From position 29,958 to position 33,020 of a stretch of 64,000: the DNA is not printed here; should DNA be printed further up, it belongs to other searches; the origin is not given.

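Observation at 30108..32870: Orphan zinc-hook Rad50/SbcC-like ATPase next to the vapBC/remnant islet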

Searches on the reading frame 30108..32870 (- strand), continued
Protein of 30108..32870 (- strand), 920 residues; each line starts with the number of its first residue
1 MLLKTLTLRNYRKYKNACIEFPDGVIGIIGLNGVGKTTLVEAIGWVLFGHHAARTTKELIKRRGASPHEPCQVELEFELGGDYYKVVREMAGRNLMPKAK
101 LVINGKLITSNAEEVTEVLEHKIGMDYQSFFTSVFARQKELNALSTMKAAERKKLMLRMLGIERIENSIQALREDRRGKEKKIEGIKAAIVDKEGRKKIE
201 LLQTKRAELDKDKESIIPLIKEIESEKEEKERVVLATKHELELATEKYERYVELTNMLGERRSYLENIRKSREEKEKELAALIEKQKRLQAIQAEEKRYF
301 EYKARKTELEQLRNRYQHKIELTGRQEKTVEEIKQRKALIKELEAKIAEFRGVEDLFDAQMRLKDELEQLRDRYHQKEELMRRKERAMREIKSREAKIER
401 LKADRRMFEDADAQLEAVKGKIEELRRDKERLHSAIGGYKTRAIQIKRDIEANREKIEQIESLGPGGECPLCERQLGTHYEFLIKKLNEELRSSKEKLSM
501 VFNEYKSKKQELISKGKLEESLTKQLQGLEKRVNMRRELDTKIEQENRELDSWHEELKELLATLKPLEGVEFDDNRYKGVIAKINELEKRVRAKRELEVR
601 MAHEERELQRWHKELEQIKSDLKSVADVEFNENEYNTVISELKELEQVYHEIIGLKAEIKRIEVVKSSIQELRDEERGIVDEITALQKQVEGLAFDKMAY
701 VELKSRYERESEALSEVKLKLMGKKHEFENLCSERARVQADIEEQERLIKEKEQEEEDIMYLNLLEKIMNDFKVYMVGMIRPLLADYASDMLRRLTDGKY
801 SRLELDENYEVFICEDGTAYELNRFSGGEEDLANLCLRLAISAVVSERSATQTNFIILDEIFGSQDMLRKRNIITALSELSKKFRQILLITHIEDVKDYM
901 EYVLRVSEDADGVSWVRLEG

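Call 16: find_encoding_contigs(protein=P0102, flank=8000, max_places=2)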
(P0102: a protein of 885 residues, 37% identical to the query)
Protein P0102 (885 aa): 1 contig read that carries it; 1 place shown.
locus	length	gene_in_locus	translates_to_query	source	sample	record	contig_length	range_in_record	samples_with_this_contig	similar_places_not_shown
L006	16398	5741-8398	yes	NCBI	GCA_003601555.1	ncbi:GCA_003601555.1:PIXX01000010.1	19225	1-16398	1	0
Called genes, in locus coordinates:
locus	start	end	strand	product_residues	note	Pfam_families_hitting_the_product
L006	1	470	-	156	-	PF00133:tRNA-synt_1, PF09334:tRNA-synt_1g (weak)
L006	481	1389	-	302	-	PF00294:PfkB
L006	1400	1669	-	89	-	PF05239:PRC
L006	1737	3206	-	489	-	PF00682:HMGL-like, PF22617:HCS_D2, PF08502:LeuA_dimer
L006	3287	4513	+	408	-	-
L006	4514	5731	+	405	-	PF13439:Glyco_transf_4, PF00534:Glycos_transf_1, PF13692:Glyco_trans_1_4, PF13524:Glyco_trans_1_2 (weak)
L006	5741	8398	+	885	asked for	PF00005:ABC_tran (faint), PF02463:SMC_N, PF13175:AAA_15, PF13476:AAA_23, PF13514:AAA_27 (weak), PF13555:AAA_29 (weak), PF02463:SMC_N (weak), PF13558:SbcC_Walker_B (weak), +1 more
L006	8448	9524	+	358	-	PF00988:CPSase_sm_chain, PF00117:GATase, PF07722:Peptidase_C26 (faint)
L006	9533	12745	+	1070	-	PF25596:CPSase_L_D1, PF02786:CPSase_L_D2, PF02787:CPSase_L_D3, PF25596:CPSase_L_D1, PF02786:CPSase_L_D2, PF02222:ATP-grasp, PF07478:Dala_Dala_lig_C, PF02142:MGS, +6 more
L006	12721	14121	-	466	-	PF00206:Lyase_1, PF14698:ASL_C2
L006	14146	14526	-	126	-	-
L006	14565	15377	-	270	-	PF02240:MCR_gamma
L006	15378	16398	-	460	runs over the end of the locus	PF02783:MCR_beta_N, PF02241:MCR_beta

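Call 17: find_encoding_contigs(protein=P0027, flank=8000, max_places=2)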
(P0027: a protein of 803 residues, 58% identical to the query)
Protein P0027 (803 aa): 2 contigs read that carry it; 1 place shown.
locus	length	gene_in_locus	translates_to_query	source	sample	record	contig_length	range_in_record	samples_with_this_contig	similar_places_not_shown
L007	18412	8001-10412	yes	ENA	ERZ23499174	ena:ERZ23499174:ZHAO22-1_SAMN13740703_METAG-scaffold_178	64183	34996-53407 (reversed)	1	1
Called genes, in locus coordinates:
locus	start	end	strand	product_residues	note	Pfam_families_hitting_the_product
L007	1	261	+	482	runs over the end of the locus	PF02934:GatB_N, PF02637:GatB_Yqey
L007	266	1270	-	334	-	PF04055:Radical_SAM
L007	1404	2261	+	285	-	PF13793:Pribosyltran_N, PF14681:UPRTase (faint), PF00156:Pribosyltran, PF14572:Pribosyl_synth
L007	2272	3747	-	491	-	PF10559:Plug_translocon, PF00344:SecY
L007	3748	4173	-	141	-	PF00828:Ribosomal_L27A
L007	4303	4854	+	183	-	PF00352:TBP, PF11858:DUF3378 (faint), PF00352:TBP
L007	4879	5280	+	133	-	PF02662:FlpD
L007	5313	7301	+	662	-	PF12831:FAD_oxidored (weak), PF13450:NAD_binding_8 (weak), PF00037:Fer4 (weak), PF00037:Fer4 (weak), PF12837:Fer4_6 (weak), PF12838:Fer4_7, PF13187:Fer4_9 (weak), PF14697:Fer4_21, +11 more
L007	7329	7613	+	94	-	PF04365:BrnT_toxin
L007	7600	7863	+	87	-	PF12441:CopG_antitoxin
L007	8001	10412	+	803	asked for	PF02463:SMC_N, PF13175:AAA_15, PF13476:AAA_23 (faint), PF13555:AAA_29 (weak)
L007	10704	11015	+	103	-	-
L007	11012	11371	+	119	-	PF03259:Robl_LC7 (weak)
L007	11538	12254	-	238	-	-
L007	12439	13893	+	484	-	PF00483:NTP_transferase, PF12804:NTP_transf_3, PF24894:Hexapep_GlmU (faint), PF00132:Hexapep (faint), PF25087:GMPPB_C, PF25084:LbH_EIF2B (weak), PF19027:DUF5752 (faint)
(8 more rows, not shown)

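Call 18: find_encoding_contigs(protein=P0062, flank=8000, max_places=2)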
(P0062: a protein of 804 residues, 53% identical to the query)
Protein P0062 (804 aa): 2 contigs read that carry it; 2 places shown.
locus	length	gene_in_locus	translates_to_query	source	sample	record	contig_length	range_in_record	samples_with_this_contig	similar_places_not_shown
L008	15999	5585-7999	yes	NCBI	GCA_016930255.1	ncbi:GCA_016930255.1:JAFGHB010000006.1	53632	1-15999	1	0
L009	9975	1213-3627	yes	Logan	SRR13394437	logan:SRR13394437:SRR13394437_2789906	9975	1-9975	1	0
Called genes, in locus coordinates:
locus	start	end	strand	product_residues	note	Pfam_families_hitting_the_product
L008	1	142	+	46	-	PF00125:Histone, PF00808:CBFD_NFYB_HMF, PF15511:CENP-T_C (weak)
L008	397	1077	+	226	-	PF00696:AA_kinase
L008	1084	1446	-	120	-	PF01655:Ribosomal_L32e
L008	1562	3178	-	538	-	PF00389:2-Hacid_dh, PF02826:2-Hacid_dh_C, PF19304:PGDH_inter, PF01842:ACT (weak)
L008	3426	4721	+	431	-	PF03952:Enolase_N, PF00113:Enolase_C, PF13378:MR_MLE_C (weak)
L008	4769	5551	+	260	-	PF01209:Ubie_methyltran, PF13489:Methyltransf_23, PF05175:MTS, PF06325:PrmA, PF13847:Methyltransf_31, PF08241:Methyltransf_11, PF08242:Methyltransf_12, PF13649:Methyltransf_25, +5 more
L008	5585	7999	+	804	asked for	PF02463:SMC_N, PF13175:AAA_15, PF13476:AAA_23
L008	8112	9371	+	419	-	PF00330:Aconitase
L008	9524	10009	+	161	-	-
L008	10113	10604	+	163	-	PF06434:Aconitase_2_N (faint), PF00694:Aconitase_C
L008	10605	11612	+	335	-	PF01118:Semialdhyde_dh, PF03435:Sacchrp_dh_NADP (weak), PF22698:Semialdhyde_dhC_1, PF02774:Semialdhyde_dhC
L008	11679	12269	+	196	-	-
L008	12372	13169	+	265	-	PF01791:DeoC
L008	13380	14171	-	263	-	PF18967:PycTM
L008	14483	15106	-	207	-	PF01914:MarC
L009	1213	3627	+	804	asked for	PF02463:SMC_N, PF13175:AAA_15, PF13476:AAA_23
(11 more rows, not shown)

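Call 26: find_encoding_contigs(protein=P0089, flank=6000, max_places=2)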
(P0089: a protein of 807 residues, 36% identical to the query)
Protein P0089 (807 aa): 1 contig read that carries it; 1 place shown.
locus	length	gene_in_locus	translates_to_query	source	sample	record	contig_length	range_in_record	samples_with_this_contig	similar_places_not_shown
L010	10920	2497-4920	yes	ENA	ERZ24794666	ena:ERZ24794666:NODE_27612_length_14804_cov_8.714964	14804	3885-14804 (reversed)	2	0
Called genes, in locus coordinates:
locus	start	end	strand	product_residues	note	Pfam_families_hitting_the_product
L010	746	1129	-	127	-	PF11433:DUF3198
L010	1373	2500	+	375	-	PF00149:Metallophos, PF12850:Metallophos_2 (weak)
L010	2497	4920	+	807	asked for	PF02463:SMC_N, PF13175:AAA_15, PF13476:AAA_23, PF13555:AAA_29 (weak), PF02463:SMC_N (weak)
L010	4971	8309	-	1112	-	PF12770:CHAT, PF00931:NB-ARC, PF13401:AAA_22 (weak), PF13424:TPR_12, PF17874:TPR_MalT (weak), PF13424:TPR_12, PF13424:TPR_12, PF13424:TPR_12, +20 more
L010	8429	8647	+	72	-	PF15919:HicB_lk_antitox, PF21748:UPF0150 (weak)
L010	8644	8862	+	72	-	PF07927:HicA_toxin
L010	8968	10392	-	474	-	PF03853:YjeF_N, PF01256:Carb_kinase, PF02110:HK (weak), PF08543:Phos_pyr_kin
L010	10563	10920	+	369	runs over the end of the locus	PF13379:NMT1_2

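Call 27: find_encoding_contigs(protein=P0114, flank=6000, max_places=2)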
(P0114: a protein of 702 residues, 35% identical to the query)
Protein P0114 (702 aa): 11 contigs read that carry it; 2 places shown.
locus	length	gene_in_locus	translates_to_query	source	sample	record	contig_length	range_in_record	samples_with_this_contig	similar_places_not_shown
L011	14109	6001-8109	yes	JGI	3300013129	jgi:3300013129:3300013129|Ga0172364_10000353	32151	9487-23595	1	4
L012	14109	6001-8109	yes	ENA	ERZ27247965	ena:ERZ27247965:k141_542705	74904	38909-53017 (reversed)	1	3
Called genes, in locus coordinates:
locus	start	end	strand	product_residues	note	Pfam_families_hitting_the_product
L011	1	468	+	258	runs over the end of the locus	-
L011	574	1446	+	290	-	PF01015:Ribosomal_S3Ae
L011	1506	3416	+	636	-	-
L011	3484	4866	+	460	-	PF00890:FAD_binding_2 (faint), PF01266:DAO (faint), PF02737:3HCDH_N (faint), PF02826:2-Hacid_dh_C (faint), PF07992:Pyr_redox_2, PF13738:Pyr_redox_3, PF00070:Pyr_redox, PF02852:Pyr_redox_dim, +4 more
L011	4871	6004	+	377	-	PF00149:Metallophos, PF12850:Metallophos_2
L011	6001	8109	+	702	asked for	PF02463:SMC_N, PF13175:AAA_15, PF13476:AAA_23, PF13555:AAA_29 (weak), PF28422:CCDC89 (faint), PF13558:SbcC_Walker_B (weak)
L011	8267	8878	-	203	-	PF01978:TrmB (faint), PF13412:HTH_24 (faint), PF01022:HTH_5 (faint), PF12840:HTH_20 (faint), PF24266:HTH_HVO_0163_N, PF01047:MarR (faint), PF12802:MarR_2 (faint)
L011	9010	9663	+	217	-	PF13840:ACT_7 (faint)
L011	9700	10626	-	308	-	-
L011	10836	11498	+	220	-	PF03193:RsgA_GTPase (faint), PF01926:MMR_HSR1, PF02421:FeoB_N (faint), PF00009:GTP_EFTU (weak)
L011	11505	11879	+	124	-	PF09846:OapB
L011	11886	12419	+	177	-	PF09845:OapC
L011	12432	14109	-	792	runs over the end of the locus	PF12228:DUF3604 (weak), PF00801:PKD, PF18911:PKD_4, PF17957:Big_7 (weak)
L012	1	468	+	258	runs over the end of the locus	-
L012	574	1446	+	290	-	PF01015:Ribosomal_S3Ae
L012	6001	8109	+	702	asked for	PF02463:SMC_N, PF13175:AAA_15, PF13476:AAA_23, PF13555:AAA_29 (weak), PF28422:CCDC89 (faint), PF13558:SbcC_Walker_B (weak)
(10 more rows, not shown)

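Call 30: find_homologous_proteins(query=A1, max_evalue=0.00001)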
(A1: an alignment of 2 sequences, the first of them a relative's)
Query A1 (2 sequences) (375 aa, profile of the alignment): 3890 proteins with E <= 0.00001 among 8000 candidates; the best 120 are listed.
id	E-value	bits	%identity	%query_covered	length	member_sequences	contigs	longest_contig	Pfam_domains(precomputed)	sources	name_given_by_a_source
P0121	1.5e-222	757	48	100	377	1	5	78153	PF12850.13,PF00149.34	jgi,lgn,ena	-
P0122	5.7e-220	749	100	100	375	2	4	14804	PF12850.13,PF00149.34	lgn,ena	-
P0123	1.0e-201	689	49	99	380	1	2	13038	PF12850.13,PF00149.34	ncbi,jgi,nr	ncbi:MAG: DNA repair exonuclease [Candidatus Thermoplasmatota archaeon]|jgi:DNA repair exonuclease S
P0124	5.1e-199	680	49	99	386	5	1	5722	PF12850.13,PF00149.34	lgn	-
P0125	2.8e-195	667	46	99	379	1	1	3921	PF12850.13,PF00149.34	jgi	-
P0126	7.1e-191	653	47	99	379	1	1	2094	PF12850.13,PF00149.34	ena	-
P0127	1.4e-190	652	49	99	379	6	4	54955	PF12850.13,PF00149.34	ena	-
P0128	6.1e-190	650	47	99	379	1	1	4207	PF12850.13,PF00149.34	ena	-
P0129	1.3e-189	649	47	99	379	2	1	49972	PF12850.13,PF00149.34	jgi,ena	-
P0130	1.4e-189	649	47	99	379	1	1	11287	PF12850.13,PF00149.34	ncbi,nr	ncbi:MAG: DNA repair exonuclease [Euryarchaeota archaeon]|nr:DNA repair exonuclease [Euryarchaeota a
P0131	3.1e-189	647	47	99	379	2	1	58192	PF12850.13,PF00149.34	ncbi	-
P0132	3.7e-189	647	47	99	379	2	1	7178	PF12850.13,PF00149.34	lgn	-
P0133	6.9e-189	646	47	99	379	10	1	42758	PF12850.13,PF00149.34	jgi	jgi:DNA repair protein SbcD/Mre11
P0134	3.0e-187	641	47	99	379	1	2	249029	PF12850.13,PF00149.34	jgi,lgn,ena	-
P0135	1.1e-186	639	45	99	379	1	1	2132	PF12850.13,PF00149.34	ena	-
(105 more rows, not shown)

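Call 34: find_related_loci(query=A3, collection=genome_contigs, flank=10000)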
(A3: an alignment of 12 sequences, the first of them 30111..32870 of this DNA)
Query A3 (920 aa) in genome_contigs; peptide patterns used: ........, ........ (x = any residue, [..] = any of these).
599 stretches matched a pattern (row limit reached: there are more); 463 encode a relative of the query (tblastn E <= 1e-3); the best 80 are kept; 77 distinct loci.
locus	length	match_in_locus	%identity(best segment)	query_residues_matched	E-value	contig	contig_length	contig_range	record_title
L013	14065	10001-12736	87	9-920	0e+0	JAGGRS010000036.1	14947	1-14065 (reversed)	MAG: Methanophagales archaeon isolate AUK002 PB_MANV_002_c_000000000240, whole genome shotgun sequence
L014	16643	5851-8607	76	1-919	0e+0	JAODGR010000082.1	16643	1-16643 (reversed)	MAG: Methanosarcinales archaeon isolate Barite_M2_B26-AMOR_3 15AGR09BS_contig_10930, whole genome shotgun sequence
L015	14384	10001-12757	72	1-919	0e+0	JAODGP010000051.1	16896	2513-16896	MAG: Methanosarcinales archaeon isolate Barite_M4_B44-AMOR_4 GS18-ROV28-BC3E_contig_2490, whole genome shotgun sequence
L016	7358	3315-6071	70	1-919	0e+0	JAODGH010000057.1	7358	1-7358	MAG: Methanosarcinales archaeon isolate INS_M10_B59-AMOR_5b 1-CGB6-2_contig_4637, whole genome shotgun sequence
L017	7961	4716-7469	66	1-918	0e+0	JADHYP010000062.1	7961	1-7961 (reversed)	MAG: Candidatus Syntrophoarchaeum sp. isolate BS750m-G82 BS-750m-C18203, whole genome shotgun sequence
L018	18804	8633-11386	67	1-918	0e+0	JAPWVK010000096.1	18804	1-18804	MAG: Methanophagales archaeon isolate SB_Co_68 SB_Co_68_000000000096, whole genome shotgun sequence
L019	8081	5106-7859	66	1-918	0e+0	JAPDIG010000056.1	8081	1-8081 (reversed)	MAG: Methanophagales archaeon isolate FWG147 FWG147_ANME1qexz01_contig056_0008081bp, whole genome shotgun sequence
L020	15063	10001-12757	63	1-919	0e+0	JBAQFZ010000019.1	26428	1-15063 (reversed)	MAG: Halobacteriota archaeon isolate MFD06995_ilm_asm_bin17 k127_239666, whole genome shotgun sequence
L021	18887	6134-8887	64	1-918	0e+0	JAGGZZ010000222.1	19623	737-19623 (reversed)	MAG: Methanophagales archaeon isolate AUK217 PB_MBMC_171_c_000000000058, whole genome shotgun sequence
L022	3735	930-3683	66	1-918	0e+0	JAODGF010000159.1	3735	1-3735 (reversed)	MAG: Methanosarcinales archaeon isolate Barite_M3_B26-AMOR_1a CH2_P1_17ROV21_contig_42263, whole genome shotgun sequence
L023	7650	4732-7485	65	1-918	0e+0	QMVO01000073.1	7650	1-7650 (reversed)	MAG: Methanosarcinales archaeon isolate B64_G16 B64_Guay16_scaffold_08648, whole genome shotgun sequence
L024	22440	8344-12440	63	1-920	0e+0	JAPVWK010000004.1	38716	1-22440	MAG: Methanophagales archaeon isolate HMR2_5 HMR2_5_000000000004, whole genome shotgun sequence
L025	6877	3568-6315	62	1-916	0e+0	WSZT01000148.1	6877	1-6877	MAG: Methanophagales archaeon isolate GLR107 c_000000211816, whole genome shotgun sequence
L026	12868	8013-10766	64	1-918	0e+0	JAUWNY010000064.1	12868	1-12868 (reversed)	MAG: Methanophagales archaeon isolate CSMAG_2436 CSMAG_2436_k141_903743_length_12868_cov_71.7545, whole genome shotgun s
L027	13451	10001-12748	63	1-916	0e+0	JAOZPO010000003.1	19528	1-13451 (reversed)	MAG: Halobacteria archaeon isolate GMC4.metabat2.234 GMC4_2723_length_19528_cov_6.485339, whole genome shotgun sequence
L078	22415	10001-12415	32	1-918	1e-118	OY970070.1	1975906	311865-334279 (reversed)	MAG: uncultured Thermoplasmata archaeon isolate MFD04408.bin.c.5 genome assembly, chromosome: 1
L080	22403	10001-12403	31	1-920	2e-118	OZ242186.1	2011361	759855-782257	MAG: Nitrosopumilus sp. isolate c834faa4-e790-4029-978e-ddbdebb3eb1f genome assembly, chromosome: 1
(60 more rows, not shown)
